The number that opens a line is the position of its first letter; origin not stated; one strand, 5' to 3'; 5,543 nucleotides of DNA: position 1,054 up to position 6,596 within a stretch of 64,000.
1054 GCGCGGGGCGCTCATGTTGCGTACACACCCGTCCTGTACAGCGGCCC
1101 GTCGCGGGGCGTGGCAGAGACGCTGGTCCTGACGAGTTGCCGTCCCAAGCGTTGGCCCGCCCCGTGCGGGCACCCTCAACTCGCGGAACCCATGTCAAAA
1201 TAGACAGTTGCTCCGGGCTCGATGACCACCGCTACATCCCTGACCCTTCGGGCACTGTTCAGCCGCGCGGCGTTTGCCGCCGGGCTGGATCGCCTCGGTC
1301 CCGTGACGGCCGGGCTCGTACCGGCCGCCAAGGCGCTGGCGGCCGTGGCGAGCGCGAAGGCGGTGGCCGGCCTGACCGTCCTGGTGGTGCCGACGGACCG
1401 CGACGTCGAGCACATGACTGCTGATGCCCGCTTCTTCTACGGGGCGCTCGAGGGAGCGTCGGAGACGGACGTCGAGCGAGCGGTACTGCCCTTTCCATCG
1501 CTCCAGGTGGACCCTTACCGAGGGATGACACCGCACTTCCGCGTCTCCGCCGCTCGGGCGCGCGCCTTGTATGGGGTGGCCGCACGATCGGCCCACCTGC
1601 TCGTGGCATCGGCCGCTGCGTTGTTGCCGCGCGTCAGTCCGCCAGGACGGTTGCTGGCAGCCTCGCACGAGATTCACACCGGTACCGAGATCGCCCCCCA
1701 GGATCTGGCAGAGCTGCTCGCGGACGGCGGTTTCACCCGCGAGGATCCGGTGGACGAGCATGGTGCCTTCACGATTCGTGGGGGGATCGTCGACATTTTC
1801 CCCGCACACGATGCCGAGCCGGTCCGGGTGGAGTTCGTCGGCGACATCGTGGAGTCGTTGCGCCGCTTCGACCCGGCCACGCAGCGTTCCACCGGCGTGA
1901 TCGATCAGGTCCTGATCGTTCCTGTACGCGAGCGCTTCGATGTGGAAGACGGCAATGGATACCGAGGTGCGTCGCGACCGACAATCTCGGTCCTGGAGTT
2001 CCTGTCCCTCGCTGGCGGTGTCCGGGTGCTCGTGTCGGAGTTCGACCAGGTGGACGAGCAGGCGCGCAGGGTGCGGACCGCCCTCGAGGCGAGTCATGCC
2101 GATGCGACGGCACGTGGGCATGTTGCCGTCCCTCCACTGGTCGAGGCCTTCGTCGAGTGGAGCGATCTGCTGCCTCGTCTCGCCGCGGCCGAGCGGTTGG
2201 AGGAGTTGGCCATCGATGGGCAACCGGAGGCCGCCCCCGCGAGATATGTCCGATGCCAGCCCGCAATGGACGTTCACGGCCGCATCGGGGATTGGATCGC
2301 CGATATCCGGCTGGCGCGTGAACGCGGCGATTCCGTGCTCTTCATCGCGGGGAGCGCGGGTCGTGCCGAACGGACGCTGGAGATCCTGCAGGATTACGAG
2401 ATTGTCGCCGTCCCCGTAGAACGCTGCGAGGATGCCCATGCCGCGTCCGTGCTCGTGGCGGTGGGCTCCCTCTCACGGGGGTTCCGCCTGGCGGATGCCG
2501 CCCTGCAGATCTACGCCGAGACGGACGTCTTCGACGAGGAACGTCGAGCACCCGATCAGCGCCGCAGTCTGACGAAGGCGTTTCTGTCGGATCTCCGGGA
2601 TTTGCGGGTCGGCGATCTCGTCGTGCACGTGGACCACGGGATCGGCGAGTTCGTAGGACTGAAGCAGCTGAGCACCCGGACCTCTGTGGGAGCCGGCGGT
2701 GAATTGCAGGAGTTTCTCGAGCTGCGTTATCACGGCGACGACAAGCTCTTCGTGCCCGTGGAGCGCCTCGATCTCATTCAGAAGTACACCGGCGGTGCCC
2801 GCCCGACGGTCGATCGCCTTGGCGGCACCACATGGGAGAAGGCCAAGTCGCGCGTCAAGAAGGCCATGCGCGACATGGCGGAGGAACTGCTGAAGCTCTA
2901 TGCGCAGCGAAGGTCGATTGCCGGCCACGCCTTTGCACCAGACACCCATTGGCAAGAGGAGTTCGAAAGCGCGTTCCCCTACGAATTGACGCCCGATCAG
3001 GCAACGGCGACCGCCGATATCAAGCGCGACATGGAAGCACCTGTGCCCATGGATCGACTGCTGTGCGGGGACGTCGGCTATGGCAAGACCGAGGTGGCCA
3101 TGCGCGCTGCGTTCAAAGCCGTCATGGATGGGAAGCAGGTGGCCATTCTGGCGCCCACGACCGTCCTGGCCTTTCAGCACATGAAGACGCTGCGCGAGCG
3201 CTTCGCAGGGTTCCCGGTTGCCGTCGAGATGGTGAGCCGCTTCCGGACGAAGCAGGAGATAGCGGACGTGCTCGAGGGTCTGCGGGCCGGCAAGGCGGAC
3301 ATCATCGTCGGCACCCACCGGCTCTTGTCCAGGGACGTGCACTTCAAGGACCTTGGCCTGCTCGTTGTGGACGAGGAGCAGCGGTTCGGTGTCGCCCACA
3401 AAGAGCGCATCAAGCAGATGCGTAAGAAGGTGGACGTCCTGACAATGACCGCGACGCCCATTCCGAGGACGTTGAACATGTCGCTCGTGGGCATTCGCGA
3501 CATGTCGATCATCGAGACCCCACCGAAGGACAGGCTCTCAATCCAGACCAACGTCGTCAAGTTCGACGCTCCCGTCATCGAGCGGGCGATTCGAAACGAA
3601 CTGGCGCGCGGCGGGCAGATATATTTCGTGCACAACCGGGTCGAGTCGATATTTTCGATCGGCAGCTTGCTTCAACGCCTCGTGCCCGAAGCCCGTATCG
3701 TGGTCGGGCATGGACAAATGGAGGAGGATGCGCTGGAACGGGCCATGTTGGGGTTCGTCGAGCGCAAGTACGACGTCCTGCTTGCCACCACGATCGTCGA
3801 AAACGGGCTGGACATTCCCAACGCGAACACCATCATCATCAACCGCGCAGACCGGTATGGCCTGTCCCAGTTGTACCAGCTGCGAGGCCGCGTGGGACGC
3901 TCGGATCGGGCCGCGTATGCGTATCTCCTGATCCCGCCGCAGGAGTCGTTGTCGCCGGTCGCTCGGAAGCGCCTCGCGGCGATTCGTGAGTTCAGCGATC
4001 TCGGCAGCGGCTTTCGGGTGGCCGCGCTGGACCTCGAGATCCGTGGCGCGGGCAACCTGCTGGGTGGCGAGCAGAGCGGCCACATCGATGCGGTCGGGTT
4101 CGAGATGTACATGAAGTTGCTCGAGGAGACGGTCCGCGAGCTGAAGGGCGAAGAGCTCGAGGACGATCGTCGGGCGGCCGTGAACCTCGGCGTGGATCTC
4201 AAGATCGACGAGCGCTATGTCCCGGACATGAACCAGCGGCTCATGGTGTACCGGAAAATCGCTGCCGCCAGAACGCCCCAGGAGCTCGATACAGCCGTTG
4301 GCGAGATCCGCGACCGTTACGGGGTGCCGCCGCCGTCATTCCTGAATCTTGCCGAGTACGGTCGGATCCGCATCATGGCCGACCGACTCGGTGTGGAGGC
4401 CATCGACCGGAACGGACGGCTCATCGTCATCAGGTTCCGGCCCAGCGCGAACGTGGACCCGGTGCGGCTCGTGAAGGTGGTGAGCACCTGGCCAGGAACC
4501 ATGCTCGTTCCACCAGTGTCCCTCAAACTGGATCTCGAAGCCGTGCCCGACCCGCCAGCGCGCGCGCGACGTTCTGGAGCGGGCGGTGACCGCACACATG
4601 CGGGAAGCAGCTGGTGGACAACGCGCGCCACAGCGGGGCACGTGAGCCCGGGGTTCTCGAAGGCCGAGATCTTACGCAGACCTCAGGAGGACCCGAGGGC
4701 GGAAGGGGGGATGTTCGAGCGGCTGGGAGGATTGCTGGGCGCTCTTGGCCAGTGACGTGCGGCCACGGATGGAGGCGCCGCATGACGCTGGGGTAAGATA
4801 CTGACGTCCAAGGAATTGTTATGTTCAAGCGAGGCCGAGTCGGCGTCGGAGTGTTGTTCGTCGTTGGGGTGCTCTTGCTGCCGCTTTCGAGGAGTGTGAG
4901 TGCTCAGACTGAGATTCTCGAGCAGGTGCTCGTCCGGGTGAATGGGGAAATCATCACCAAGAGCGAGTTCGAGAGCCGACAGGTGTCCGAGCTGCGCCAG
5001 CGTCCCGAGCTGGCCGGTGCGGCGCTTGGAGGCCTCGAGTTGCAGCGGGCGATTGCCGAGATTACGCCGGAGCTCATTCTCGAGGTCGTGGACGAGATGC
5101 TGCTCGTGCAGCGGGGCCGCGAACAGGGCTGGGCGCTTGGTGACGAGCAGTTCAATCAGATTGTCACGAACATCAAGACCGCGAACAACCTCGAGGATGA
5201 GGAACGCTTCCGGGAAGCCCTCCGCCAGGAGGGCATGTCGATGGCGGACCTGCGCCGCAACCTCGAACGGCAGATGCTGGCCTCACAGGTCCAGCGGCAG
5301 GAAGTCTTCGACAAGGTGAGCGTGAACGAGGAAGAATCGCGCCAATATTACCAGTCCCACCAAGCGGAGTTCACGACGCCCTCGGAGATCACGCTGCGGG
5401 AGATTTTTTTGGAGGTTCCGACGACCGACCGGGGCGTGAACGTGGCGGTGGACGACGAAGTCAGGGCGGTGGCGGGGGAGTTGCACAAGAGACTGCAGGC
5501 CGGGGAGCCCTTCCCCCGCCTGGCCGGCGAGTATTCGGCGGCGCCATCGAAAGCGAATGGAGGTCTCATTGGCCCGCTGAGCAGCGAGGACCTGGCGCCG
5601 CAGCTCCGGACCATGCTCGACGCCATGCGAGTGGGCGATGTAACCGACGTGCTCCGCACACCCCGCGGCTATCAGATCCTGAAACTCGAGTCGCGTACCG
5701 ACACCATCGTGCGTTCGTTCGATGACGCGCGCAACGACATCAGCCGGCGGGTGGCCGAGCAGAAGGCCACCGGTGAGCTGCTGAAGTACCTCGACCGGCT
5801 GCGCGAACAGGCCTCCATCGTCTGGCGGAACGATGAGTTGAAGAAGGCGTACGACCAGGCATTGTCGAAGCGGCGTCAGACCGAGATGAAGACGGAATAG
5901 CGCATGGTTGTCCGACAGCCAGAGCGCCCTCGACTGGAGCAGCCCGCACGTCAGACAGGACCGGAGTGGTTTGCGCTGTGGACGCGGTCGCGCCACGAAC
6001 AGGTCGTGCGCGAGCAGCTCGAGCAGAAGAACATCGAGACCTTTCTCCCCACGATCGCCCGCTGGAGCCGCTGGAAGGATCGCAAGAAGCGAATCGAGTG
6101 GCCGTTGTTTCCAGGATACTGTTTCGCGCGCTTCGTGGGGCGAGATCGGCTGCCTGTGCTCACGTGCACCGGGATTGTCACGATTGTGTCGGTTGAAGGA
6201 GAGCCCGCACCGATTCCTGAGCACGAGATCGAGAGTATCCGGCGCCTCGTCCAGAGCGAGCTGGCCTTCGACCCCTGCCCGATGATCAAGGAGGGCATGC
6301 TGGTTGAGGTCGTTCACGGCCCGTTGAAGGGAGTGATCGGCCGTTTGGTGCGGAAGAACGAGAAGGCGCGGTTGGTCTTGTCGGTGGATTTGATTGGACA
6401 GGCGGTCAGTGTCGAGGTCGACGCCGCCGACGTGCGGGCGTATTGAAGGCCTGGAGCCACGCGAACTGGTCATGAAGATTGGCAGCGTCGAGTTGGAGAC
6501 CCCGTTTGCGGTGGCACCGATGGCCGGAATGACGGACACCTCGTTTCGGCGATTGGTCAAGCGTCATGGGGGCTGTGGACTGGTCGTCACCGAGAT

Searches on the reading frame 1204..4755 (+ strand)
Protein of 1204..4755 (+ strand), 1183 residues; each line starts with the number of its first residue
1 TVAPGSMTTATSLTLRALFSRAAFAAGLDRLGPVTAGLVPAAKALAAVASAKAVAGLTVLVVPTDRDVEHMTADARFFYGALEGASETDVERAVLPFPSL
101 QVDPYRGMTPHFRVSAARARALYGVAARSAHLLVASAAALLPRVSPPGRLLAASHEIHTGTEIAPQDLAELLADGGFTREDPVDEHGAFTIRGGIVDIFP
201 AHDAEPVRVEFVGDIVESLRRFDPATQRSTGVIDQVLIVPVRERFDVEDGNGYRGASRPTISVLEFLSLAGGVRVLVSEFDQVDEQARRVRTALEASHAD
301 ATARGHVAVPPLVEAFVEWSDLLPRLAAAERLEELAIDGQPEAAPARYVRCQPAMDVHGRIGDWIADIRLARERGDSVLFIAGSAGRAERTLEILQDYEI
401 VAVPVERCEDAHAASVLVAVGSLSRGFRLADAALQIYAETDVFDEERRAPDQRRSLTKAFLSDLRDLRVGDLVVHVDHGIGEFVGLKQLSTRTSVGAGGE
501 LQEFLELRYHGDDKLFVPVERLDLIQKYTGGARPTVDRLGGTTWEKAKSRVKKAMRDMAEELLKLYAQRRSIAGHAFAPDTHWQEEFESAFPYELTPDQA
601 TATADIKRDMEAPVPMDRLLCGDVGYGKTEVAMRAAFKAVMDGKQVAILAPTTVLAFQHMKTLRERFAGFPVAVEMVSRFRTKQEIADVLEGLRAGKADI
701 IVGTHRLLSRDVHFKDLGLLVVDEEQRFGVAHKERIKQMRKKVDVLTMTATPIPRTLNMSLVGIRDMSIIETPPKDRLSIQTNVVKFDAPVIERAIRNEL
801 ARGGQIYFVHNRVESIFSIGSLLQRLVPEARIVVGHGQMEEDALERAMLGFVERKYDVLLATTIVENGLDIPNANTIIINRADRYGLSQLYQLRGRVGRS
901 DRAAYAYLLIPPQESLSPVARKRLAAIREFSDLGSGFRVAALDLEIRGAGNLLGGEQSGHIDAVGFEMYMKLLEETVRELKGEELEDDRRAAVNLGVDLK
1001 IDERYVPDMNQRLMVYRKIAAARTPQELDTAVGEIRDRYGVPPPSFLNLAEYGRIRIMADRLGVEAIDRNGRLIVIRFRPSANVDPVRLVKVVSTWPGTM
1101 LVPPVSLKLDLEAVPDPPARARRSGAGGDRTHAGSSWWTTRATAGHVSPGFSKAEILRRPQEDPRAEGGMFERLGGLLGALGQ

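Call 18: search_protein_families(library=pfam, proteins=[window:1204-4755:+], max_evalue=0.001)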
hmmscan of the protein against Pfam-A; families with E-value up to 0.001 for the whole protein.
window:1204-4755:+ (1183 aa): 8 families
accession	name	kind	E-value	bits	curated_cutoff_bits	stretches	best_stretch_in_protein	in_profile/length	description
PF00270.35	DEAD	-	3.7e-24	85.8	26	1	596-757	1-164/167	DEAD/DEAH box helicase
PF17757.6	UvrB_inter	-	2.7e-22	79.1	22.9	1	157-242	3-89/91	UvrB interaction domain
PF03461.20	TRCF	-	4.2e-21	75.6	25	1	996-1087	2-93/95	TRCF domain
PF00271.37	Helicase_C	-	1.4e-18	67.6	23.5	1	797-900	7-109/110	Helicase conserved C-terminal domain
PF02559.22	CarD_TRCF_RID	-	2.8e-18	66.2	23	1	467-528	1-56/57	CarD-like/TRCF RID domain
PF21132.2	MFD_D3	-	2.5e-08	34.2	21.8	1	377-441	8-72/73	MFD, D3 domain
PF04851.21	ResIII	-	1.1e-07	32.3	22.5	1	594-752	3-162/164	Type III restriction enzyme, res subunit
PF22590.2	Cas3-like_C_2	-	0.00072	20.3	27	0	803-901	2-105/106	CRISPR-associated nuclease/helicase Cas3, C-terminal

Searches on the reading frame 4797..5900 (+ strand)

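Call 18: search_protein_families(library=pfam, proteins=[window:4797-5900:+], max_evalue=0.001)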
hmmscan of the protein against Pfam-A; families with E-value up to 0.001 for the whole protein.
window:4797-5900:+ (367 aa): 6 families
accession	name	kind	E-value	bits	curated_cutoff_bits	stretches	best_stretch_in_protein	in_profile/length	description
PF00639.27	Rotamase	-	1.2e-13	52.3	21.7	1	219-298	15-96/97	PPIC-type PPIASE domain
PF13624.11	SurA_N_3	-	1e-12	48.6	27.2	1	12-166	7-162/162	SurA-like N-terminal domain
PF13145.12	Rotamase_2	-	2.4e-12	48.1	27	1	176-313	1-121/121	PPIC-type PPIASE domain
PF13616.12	Rotamase_3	-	1.1e-09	39.3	22.5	1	216-298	30-113/116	PPIC-type PPIASE domain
PF09312.16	SurA_N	-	2e-07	31.6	30.8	1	42-166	2-118/118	SurA N-terminal domain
PF13623.11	SurA_N_2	-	0.00021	21.6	28.5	1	20-128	13-124/145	SurA-like N-terminal domain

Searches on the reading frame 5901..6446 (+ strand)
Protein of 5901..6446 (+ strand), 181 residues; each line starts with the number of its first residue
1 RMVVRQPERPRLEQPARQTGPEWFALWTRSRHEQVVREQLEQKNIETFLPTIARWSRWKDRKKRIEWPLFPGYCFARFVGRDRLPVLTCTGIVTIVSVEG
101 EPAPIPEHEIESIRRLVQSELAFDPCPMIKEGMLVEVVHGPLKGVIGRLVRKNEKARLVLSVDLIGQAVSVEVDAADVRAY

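Call 18: search_protein_families(library=pfam, proteins=[window:5901-6446:+], max_evalue=0.001)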
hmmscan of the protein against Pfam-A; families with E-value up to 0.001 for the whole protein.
window:5901-6446:+ (181 aa): 2 families
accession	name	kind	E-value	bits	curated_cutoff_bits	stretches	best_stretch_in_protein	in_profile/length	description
PF02357.24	NusG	-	5.3e-20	72.2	22.2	1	22-114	2-93/93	Transcription termination factor nusG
PF25088.1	GPKOW_C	-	0.00068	20.2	65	0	131-178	56-102/107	GPKOW C-terminal domain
